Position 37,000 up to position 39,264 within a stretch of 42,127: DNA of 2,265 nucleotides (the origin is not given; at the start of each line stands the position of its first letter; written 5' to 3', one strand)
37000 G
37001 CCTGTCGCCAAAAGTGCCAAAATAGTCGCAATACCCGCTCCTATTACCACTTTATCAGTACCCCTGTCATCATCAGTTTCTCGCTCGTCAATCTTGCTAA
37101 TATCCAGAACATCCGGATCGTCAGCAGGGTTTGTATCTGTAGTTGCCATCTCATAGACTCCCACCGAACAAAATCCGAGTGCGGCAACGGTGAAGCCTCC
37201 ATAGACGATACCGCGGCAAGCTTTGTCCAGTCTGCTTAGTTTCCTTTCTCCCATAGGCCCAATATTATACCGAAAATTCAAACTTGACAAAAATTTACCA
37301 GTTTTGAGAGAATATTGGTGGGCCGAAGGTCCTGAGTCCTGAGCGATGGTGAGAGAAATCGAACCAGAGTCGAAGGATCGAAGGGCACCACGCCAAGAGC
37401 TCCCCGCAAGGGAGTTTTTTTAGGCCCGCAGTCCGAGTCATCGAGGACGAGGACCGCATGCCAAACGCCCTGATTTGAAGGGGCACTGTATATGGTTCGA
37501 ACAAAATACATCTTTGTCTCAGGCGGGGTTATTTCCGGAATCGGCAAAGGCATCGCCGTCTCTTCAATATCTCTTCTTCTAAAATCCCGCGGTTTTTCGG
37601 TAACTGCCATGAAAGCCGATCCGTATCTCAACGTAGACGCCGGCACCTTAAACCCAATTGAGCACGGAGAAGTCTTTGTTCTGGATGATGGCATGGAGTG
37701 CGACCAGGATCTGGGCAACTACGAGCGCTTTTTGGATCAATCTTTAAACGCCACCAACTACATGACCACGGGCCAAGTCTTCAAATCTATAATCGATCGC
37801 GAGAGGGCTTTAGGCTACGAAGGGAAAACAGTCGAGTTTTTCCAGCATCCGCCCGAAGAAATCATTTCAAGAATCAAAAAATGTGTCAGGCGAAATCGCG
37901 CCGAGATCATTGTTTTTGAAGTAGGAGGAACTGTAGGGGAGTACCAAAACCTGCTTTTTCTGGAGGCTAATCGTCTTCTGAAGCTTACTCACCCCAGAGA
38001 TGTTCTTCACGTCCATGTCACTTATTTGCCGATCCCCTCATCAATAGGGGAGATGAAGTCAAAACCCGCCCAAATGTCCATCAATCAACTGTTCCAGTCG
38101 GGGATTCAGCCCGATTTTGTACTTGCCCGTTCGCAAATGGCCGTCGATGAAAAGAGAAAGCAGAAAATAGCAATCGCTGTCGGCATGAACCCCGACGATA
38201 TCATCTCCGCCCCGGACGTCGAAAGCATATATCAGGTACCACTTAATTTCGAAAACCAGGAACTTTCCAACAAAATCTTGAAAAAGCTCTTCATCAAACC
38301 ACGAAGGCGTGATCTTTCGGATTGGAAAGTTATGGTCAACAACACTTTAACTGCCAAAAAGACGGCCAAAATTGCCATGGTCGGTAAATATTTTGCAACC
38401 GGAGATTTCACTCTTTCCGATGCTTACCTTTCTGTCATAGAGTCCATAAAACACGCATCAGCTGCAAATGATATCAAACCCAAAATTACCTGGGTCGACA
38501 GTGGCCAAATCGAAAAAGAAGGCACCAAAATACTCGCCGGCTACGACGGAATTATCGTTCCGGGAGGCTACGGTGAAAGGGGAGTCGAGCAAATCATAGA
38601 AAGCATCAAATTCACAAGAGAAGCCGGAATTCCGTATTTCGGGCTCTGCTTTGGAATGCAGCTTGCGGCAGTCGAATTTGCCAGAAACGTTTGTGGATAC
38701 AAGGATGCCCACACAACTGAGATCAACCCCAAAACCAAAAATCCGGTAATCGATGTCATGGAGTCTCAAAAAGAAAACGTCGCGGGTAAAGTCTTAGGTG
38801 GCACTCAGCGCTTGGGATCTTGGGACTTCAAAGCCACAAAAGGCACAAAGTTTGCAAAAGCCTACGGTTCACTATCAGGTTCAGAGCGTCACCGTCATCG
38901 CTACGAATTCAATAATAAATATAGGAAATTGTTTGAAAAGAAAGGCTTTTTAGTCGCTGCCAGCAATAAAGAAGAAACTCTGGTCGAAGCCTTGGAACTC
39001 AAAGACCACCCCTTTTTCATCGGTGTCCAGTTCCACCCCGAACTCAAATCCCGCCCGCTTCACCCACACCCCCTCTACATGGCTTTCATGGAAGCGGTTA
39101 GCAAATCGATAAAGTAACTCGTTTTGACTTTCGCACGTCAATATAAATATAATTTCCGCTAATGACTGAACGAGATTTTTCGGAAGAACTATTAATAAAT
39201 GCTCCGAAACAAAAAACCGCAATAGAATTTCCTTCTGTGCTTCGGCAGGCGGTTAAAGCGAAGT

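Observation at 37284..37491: The pyrG leader has the hallmarks of CTP-sensitive reiterative-transcription attenuation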

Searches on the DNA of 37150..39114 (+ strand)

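Call 4: search_rna_families(source=window, start=37150, end=37600, threshold=evalue, max_evalue=10, show_alignments=5)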
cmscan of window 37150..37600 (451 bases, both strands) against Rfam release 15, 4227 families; matches with E-value up to 10: 0.
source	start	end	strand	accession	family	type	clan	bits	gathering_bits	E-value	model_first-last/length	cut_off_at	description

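Call 30: search_rna_families(sources=[L002, L003, L007, L017, L020, L022, L024, L028, L013, L030, L032, L047, L058, L073, L071], threshold=evalue, max_evalue=1, show_alignments=2)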
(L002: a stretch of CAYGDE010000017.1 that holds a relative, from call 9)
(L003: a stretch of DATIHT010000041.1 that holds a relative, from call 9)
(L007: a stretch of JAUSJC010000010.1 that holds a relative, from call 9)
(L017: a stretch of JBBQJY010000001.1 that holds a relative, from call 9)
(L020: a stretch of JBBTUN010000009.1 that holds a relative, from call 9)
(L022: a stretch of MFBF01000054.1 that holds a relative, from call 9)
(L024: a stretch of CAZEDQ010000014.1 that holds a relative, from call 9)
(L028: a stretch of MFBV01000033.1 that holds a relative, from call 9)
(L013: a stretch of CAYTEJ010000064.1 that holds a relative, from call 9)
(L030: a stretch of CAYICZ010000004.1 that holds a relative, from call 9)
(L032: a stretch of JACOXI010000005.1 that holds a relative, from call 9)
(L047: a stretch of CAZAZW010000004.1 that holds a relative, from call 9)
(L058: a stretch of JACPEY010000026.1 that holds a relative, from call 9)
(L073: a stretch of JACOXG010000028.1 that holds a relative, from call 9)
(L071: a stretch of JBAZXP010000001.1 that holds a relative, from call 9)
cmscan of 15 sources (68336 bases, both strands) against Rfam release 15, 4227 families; matches with E-value up to 1: 2.
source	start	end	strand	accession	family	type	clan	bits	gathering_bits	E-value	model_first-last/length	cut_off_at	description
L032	1674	1771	+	RF02504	Atu_L1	Gene; sRNA;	-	23.4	60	0.31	1-174/174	no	Rhizobiales sRNA Atu_L1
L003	1419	1502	+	RF02837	anti-hemB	Gene; sRNA;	-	22.9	49.5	0.54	1-81/81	no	Burkholderia RNA 7 (anti-hemB)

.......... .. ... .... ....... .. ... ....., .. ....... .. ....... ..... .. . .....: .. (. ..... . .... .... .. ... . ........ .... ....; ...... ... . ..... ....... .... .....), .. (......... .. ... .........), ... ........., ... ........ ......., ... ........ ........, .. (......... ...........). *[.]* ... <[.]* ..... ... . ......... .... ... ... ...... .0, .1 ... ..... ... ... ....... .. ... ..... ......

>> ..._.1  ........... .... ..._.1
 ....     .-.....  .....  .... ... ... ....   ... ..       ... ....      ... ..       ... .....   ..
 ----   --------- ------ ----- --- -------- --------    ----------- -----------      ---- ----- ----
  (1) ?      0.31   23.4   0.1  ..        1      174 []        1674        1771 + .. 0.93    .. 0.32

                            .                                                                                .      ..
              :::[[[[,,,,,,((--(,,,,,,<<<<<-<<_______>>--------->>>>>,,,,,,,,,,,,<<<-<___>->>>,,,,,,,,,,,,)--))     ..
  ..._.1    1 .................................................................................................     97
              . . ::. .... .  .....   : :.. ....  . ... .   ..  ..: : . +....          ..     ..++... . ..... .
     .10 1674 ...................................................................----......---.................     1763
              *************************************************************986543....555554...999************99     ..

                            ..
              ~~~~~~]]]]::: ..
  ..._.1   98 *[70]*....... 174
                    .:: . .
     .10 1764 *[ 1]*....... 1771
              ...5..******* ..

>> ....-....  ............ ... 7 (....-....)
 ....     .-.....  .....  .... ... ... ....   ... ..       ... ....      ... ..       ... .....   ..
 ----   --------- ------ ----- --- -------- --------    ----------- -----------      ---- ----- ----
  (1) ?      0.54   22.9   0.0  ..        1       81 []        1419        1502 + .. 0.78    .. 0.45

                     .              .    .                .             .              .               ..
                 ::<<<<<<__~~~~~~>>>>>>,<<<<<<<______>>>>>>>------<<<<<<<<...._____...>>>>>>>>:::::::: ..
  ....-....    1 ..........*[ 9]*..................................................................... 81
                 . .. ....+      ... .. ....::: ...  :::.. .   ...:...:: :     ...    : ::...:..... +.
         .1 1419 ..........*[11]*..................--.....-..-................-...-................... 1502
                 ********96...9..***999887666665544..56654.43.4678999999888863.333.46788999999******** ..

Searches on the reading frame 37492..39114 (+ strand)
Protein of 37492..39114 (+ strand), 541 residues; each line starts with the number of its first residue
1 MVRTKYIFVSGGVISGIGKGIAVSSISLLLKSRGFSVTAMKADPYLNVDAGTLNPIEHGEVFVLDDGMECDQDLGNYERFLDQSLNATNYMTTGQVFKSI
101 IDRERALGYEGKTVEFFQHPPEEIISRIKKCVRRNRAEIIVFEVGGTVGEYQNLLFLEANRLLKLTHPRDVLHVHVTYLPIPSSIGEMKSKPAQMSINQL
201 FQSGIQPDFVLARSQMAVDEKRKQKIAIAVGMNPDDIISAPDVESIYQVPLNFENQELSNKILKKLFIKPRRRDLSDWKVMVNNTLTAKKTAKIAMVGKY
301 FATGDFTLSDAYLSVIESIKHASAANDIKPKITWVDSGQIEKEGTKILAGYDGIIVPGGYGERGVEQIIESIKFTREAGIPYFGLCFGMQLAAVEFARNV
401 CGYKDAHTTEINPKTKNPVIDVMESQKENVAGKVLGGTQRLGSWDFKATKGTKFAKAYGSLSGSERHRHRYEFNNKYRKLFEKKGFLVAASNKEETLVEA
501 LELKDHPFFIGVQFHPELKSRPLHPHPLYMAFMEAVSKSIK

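Call 9: find_related_loci(query=window:37492-39114:+, collection=genome_contigs, flank=1500)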
Query window:37492-39114:+ (541 aa) in genome_contigs; peptide patterns used: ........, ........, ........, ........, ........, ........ (x = any residue, [..] = any of these).
325 stretches matched a pattern; 293 encode a relative of the query (tblastn E <= 1e-3); the best 80 are kept; 80 distinct loci.
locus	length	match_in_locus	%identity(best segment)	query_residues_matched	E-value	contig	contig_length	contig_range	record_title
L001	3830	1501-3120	86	1-540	0e+0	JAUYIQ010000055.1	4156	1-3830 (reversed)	MAG: Candidatus Curtissbacteria bacterium isolate C24_metabat.bin.101_sub C24_k141_190787, whole genome shotgun sequence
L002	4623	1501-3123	85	1-541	0e+0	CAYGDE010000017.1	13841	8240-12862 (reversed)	MAG TPA_asm: uncultured Gammaproteobacteria bacterium isolate ERP113451_co3_430 genome assembly, contig: NODE_3492_lengt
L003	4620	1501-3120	84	1-540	0e+0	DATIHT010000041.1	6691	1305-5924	MAG TPA_asm: Candidatus Saccharimonadales bacterium isolate SMAG_U15645 k141_738083, whole genome shotgun sequence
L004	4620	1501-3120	84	1-540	0e+0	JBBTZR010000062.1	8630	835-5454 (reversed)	MAG: Patescibacteria group bacterium isolate H41-bin136_1 H41_bin136_1_000000000062, whole genome shotgun sequence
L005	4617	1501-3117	83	1-539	0e+0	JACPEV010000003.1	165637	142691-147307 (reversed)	MAG: Candidatus Curtissbacteria bacterium isolate NC_groundwater_344_Ag_B-0.1um_41_20 GD18-4_B1_scaffold_129096, whole g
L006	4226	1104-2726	82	1-541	0e+0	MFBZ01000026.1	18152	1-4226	MAG: Candidatus Curtissbacteria bacterium RIFCSPLOWO2_12_FULL_41_16 rifcsplowo2_12_scaffold_7778, whole genome shotgun s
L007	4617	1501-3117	80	1-539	0e+0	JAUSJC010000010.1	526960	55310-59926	MAG: Candidatus Curtissbacteria bacterium isolate E14_metabat.bin.284 E14_k141_194071, whole genome shotgun sequence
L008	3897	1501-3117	79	1-539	0e+0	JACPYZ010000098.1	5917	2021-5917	MAG: Candidatus Curtissbacteria bacterium isolate NC_groundwater_876_Pr1_S2p5_40_11 Montesol18_S2p5_coassembly_scaffold_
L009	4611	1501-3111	80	1-537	0e+0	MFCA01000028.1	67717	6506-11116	MAG: Candidatus Curtissbacteria bacterium RIFOXYA1_FULL_41_14 rifoxya1_full_scaffold_874, whole genome shotgun sequence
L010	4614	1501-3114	79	1-538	0e+0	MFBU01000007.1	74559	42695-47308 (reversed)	MAG: Candidatus Curtissbacteria bacterium RIFCSPLOWO2_02_41_11 rifcsplowo2_02_sub10_scaffold_16, whole genome shotgun se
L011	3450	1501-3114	79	1-538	0e+0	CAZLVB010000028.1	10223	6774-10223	MAG TPA_asm: uncultured Gammaproteobacteria bacterium isolate SRP269290_co3_1053 genome assembly, contig: NODE_8402_leng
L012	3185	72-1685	81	1-538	0e+0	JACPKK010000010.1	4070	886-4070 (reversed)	MAG: Candidatus Curtissbacteria bacterium isolate NC_groundwater_492_Ag_S-0.1um_45_10 S35_SO-1_scaffold_16548, whole gen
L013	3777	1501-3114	79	2-539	0e+0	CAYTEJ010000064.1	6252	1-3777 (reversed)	MAG TPA_asm: uncultured Gammaproteobacteria bacterium isolate binchicken_co110_1204 genome assembly, contig: NODE_27633_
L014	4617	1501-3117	78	1-539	0e+0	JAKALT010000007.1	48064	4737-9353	MAG: bacterium isolate WY5.bin133 NODE_1024_length_48064_cov_2.212884, whole genome shotgun sequence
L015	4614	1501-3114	78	2-539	0e+0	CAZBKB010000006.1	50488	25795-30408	MAG TPA_asm: uncultured Gammaproteobacteria bacterium isolate SRP050083_co1_19 genome assembly, contig: NODE_171_length_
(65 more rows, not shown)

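Call 46: search_protein_families(library=pfam, proteins=[window:37492-39114:+], max_evalue=0.01)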
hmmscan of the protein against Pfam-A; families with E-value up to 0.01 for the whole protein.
window:37492-39114:+ (541 aa): 3 families
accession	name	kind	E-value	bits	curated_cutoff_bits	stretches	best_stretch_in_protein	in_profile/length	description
PF06418.20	CTP_synth_N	-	1.6e-96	323.2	26.1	1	5-266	1-263/265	CTP synthase N-terminus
PF00117.34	GATase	-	6.4e-34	117.7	22.8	1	308-534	2-189/190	Glutamine amidotransferase class-I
PF07722.19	Peptidase_C26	-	4e-08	33.7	20.5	1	376-517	102-219/219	Peptidase C26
